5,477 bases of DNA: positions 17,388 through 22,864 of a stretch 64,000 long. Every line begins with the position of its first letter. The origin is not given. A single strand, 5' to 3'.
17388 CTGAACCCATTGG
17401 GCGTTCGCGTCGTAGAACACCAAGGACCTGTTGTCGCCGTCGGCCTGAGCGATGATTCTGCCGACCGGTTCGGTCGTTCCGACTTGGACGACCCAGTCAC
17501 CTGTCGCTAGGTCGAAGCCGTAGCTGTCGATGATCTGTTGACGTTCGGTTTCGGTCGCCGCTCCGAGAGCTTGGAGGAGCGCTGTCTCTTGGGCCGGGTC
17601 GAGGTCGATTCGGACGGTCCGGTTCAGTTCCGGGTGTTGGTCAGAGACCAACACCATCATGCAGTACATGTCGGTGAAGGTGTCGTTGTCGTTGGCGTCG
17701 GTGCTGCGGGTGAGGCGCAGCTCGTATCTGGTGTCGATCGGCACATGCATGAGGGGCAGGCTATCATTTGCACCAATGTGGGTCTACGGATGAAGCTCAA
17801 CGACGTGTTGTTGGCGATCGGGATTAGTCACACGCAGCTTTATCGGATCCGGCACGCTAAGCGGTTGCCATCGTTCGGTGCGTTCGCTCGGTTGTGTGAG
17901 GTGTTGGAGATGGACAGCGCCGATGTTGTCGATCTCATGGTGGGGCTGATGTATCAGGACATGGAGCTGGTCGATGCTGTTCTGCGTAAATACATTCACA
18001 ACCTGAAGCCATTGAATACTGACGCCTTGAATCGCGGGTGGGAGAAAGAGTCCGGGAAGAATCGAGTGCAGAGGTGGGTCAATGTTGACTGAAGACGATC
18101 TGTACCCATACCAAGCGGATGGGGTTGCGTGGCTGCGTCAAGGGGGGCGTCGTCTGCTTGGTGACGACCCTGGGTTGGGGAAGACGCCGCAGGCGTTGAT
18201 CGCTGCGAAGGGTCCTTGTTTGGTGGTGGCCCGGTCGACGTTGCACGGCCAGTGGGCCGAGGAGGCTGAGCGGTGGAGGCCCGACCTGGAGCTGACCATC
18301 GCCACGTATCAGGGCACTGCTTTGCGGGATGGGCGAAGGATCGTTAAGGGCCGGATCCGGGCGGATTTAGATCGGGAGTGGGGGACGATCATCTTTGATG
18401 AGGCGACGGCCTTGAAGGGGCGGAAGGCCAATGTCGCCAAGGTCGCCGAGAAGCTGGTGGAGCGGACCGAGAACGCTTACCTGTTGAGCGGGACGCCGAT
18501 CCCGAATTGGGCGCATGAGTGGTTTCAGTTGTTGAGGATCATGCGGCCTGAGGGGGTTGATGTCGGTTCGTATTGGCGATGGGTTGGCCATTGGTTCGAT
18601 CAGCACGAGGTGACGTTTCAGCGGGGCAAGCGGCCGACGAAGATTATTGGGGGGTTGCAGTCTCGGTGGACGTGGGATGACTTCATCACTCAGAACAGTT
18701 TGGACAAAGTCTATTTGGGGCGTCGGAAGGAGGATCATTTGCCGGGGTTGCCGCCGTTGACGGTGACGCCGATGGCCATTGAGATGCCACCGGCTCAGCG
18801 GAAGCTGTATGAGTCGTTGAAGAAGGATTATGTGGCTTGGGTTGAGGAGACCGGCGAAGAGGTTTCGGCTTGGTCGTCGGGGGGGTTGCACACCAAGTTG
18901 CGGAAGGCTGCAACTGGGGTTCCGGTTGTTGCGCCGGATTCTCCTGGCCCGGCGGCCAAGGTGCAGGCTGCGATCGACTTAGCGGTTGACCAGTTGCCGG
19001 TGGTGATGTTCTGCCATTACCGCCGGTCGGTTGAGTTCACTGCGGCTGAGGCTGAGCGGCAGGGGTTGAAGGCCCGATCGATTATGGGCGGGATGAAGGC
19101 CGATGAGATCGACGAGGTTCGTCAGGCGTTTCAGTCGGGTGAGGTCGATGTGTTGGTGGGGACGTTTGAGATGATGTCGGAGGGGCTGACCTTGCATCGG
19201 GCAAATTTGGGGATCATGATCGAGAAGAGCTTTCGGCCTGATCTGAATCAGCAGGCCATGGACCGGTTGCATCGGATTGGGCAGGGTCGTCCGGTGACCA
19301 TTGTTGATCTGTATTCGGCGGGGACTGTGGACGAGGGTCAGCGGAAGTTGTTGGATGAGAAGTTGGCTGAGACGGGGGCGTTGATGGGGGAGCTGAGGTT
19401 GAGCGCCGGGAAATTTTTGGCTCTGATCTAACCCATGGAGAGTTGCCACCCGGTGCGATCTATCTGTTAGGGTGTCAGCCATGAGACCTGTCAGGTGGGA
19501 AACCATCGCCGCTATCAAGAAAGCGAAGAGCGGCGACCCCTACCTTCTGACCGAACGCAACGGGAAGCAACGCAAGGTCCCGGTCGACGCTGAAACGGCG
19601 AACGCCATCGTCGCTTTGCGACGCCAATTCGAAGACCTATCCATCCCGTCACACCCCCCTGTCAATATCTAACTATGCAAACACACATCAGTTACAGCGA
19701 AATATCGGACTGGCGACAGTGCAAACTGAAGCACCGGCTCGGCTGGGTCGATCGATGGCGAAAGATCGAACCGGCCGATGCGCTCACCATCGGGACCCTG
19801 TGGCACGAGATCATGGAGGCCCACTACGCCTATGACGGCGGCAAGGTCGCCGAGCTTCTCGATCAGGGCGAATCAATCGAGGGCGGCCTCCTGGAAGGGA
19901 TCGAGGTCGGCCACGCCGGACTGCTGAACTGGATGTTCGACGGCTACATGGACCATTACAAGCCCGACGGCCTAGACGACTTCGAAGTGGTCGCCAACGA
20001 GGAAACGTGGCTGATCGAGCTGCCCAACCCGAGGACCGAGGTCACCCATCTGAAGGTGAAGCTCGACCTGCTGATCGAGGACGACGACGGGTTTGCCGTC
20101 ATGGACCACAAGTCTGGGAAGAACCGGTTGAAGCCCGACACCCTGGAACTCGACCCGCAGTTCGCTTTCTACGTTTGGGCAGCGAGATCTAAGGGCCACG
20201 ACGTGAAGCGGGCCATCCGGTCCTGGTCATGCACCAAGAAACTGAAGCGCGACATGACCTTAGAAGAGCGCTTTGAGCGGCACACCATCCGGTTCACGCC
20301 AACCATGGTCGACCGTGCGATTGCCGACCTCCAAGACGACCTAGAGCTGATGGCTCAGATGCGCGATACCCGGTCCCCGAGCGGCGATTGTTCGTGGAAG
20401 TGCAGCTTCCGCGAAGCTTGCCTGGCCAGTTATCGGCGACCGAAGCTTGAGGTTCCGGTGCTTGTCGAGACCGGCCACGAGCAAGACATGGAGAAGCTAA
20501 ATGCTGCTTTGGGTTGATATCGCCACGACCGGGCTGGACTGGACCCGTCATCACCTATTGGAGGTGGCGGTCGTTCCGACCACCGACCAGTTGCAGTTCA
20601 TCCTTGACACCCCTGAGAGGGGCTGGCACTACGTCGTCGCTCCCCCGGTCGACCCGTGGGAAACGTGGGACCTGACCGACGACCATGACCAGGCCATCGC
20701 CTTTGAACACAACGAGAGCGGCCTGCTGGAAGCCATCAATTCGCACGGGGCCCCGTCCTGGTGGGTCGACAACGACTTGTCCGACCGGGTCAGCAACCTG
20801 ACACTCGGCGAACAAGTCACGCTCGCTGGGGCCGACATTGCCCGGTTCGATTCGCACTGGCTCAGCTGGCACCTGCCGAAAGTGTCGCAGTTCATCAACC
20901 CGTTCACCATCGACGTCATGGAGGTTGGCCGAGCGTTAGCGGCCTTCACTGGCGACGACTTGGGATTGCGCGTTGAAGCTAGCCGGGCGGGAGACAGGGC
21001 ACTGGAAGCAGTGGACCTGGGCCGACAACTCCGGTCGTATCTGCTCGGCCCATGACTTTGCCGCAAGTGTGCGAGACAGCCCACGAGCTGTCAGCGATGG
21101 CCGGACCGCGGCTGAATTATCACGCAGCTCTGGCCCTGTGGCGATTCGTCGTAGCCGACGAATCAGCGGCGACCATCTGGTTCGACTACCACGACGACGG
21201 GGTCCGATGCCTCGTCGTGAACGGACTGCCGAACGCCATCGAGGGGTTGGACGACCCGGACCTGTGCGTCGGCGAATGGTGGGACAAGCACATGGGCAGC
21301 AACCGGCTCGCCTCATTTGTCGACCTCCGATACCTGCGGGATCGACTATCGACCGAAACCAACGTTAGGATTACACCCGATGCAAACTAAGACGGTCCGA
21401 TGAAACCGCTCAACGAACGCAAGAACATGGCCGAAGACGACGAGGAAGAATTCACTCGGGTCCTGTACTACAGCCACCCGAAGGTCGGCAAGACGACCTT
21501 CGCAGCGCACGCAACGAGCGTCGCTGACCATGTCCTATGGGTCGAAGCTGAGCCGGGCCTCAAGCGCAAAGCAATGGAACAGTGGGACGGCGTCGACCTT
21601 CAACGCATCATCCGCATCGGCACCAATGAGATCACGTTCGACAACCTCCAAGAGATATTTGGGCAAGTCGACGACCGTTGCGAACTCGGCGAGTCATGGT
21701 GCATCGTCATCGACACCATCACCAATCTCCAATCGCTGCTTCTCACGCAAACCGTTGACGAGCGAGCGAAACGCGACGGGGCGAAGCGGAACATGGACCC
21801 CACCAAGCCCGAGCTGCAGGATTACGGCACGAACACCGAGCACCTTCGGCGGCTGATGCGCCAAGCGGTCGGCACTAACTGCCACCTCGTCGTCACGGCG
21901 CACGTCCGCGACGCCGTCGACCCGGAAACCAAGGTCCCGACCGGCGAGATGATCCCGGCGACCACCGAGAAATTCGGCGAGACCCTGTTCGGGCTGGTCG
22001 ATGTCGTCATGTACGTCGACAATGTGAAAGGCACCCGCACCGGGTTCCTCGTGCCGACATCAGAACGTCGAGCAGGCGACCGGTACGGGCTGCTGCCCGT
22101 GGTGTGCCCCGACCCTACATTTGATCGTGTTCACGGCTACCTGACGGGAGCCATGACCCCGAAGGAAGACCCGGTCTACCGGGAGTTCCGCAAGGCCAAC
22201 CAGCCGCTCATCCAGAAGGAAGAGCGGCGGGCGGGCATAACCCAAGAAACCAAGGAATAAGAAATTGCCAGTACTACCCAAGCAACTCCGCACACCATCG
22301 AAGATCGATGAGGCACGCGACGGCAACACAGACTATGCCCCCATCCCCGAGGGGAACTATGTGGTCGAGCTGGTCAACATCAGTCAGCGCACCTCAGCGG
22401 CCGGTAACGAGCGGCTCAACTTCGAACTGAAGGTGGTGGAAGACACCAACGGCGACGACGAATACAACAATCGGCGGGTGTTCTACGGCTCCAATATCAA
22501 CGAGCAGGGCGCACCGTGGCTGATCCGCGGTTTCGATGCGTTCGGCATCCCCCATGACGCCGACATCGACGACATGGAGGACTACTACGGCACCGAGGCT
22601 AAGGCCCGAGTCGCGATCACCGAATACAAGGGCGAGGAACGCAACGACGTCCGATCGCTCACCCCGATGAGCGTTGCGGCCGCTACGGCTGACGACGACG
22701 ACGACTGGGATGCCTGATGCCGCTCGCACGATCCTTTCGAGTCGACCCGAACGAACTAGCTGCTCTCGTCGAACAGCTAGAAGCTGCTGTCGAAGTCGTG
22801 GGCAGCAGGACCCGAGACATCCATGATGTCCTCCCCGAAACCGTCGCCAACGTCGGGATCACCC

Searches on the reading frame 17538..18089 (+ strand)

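Call 45: search_protein_families(library=pfam, proteins=[window:17538-18089:+], max_evalue=0.01)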
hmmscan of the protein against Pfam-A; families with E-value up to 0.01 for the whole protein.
window:17538-18089:+ (184 aa): 2 families
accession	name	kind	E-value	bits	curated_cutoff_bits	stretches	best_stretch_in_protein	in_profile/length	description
PF13443.12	HTH_26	-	9.8e-05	23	22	1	84-132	10-59/63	Cro/C1-type HTH DNA-binding domain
PF13560.12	HTH_31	-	0.0019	18.9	27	1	93-130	23-61/64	Helix-turn-helix domain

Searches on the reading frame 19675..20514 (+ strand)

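Call 45: search_protein_families(library=pfam, proteins=[window:19675-20514:+], max_evalue=0.01)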
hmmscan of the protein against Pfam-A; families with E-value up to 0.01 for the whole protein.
window:19675-20514:+ (280 aa): 1 family
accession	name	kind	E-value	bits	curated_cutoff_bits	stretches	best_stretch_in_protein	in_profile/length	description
PF12705.13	PDDEXK_1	-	2e-19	70.9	22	1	4-249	1-246/247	PD-(D/E)XK nuclease superfamily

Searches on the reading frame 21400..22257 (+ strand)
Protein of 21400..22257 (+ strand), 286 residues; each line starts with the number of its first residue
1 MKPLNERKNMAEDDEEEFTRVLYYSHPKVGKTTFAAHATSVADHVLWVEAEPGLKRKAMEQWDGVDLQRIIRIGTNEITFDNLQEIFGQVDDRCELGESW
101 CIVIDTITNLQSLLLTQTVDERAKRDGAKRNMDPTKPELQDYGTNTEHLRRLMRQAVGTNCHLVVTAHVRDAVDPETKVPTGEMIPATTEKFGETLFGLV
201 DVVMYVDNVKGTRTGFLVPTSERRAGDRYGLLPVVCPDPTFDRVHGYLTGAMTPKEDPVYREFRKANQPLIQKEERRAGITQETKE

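Call 45: search_protein_families(library=pfam, proteins=[window:21400-22257:+], max_evalue=0.01)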
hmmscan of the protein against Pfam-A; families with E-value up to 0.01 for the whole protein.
window:21400-22257:+ (286 aa): 1 family
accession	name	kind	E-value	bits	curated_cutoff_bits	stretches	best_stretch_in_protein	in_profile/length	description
PF13479.12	AAA_24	-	8.7e-17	62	27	1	19-229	3-195/195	AAA domain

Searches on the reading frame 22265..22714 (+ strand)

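Call 45: search_protein_families(library=pfam, proteins=[window:22265-22714:+], max_evalue=0.01)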
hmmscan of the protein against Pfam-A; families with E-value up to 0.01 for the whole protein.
window:22265-22714:+ (150 aa): 1 family
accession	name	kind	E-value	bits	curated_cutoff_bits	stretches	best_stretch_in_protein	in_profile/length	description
PF05037.18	DUF669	-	1.7e-07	31.9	21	1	23-137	10-133/138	Protein of unknown function (DUF669)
